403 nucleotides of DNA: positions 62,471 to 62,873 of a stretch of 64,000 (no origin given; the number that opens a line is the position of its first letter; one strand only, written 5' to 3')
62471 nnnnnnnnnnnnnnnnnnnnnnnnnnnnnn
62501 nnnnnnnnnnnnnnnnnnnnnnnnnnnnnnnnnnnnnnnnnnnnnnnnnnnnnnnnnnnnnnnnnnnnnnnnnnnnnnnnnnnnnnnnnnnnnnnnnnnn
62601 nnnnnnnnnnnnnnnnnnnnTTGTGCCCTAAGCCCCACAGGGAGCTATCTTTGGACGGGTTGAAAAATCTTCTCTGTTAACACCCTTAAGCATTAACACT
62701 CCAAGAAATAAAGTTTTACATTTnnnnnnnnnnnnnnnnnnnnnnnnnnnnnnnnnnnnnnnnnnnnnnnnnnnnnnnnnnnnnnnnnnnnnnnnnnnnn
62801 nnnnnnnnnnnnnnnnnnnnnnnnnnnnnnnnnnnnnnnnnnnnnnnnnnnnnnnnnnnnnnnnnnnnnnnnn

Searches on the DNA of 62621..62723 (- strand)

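Call 84: build_rna_model(alignment_id=A2)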
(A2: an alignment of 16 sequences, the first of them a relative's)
Model R1 built from alignment A2 (16 sequences, 151 columns); structure: RNAalifold consensus.
model positions 103; base pairs 18; branch points 2; effective number of sequences 2.92; information 0.59 bits per position. Calibrated on 0.2 Mb of random sequence (short: E-values are rough).
structure used (alignment columns):
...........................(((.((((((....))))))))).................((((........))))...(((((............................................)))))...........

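Call 85: search_with_rna_model(model_id=R1, sources=[L010, L011, L012, L013, L014, L015, L016, L017], max_evalue=1, show_alignments=4)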
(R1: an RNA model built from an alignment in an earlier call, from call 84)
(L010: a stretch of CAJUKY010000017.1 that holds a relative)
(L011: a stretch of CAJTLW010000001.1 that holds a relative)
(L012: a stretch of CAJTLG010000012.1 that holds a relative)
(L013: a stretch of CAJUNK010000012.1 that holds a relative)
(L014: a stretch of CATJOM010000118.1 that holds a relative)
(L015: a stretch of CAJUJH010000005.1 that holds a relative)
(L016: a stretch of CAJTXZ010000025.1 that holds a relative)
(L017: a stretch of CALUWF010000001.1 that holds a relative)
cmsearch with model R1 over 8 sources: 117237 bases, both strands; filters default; matches with E-value up to 1: 7.
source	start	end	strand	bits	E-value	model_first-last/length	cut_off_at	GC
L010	11721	11846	+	91.6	1.3e-20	1-103/103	no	0.35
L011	5561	5664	+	78.7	2.6e-17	1-103/103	no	0.3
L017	13982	14083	+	39.3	3.4e-07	1-103/103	no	0.44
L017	20558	20658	+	38.4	5.6e-07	1-103/103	no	0.38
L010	11270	11360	+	22.3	0.0075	1-103/103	no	0.35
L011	11347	11469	+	21.3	0.014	1-103/103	no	0.4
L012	2990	3116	+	16.2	0.28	1-103/103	no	0.35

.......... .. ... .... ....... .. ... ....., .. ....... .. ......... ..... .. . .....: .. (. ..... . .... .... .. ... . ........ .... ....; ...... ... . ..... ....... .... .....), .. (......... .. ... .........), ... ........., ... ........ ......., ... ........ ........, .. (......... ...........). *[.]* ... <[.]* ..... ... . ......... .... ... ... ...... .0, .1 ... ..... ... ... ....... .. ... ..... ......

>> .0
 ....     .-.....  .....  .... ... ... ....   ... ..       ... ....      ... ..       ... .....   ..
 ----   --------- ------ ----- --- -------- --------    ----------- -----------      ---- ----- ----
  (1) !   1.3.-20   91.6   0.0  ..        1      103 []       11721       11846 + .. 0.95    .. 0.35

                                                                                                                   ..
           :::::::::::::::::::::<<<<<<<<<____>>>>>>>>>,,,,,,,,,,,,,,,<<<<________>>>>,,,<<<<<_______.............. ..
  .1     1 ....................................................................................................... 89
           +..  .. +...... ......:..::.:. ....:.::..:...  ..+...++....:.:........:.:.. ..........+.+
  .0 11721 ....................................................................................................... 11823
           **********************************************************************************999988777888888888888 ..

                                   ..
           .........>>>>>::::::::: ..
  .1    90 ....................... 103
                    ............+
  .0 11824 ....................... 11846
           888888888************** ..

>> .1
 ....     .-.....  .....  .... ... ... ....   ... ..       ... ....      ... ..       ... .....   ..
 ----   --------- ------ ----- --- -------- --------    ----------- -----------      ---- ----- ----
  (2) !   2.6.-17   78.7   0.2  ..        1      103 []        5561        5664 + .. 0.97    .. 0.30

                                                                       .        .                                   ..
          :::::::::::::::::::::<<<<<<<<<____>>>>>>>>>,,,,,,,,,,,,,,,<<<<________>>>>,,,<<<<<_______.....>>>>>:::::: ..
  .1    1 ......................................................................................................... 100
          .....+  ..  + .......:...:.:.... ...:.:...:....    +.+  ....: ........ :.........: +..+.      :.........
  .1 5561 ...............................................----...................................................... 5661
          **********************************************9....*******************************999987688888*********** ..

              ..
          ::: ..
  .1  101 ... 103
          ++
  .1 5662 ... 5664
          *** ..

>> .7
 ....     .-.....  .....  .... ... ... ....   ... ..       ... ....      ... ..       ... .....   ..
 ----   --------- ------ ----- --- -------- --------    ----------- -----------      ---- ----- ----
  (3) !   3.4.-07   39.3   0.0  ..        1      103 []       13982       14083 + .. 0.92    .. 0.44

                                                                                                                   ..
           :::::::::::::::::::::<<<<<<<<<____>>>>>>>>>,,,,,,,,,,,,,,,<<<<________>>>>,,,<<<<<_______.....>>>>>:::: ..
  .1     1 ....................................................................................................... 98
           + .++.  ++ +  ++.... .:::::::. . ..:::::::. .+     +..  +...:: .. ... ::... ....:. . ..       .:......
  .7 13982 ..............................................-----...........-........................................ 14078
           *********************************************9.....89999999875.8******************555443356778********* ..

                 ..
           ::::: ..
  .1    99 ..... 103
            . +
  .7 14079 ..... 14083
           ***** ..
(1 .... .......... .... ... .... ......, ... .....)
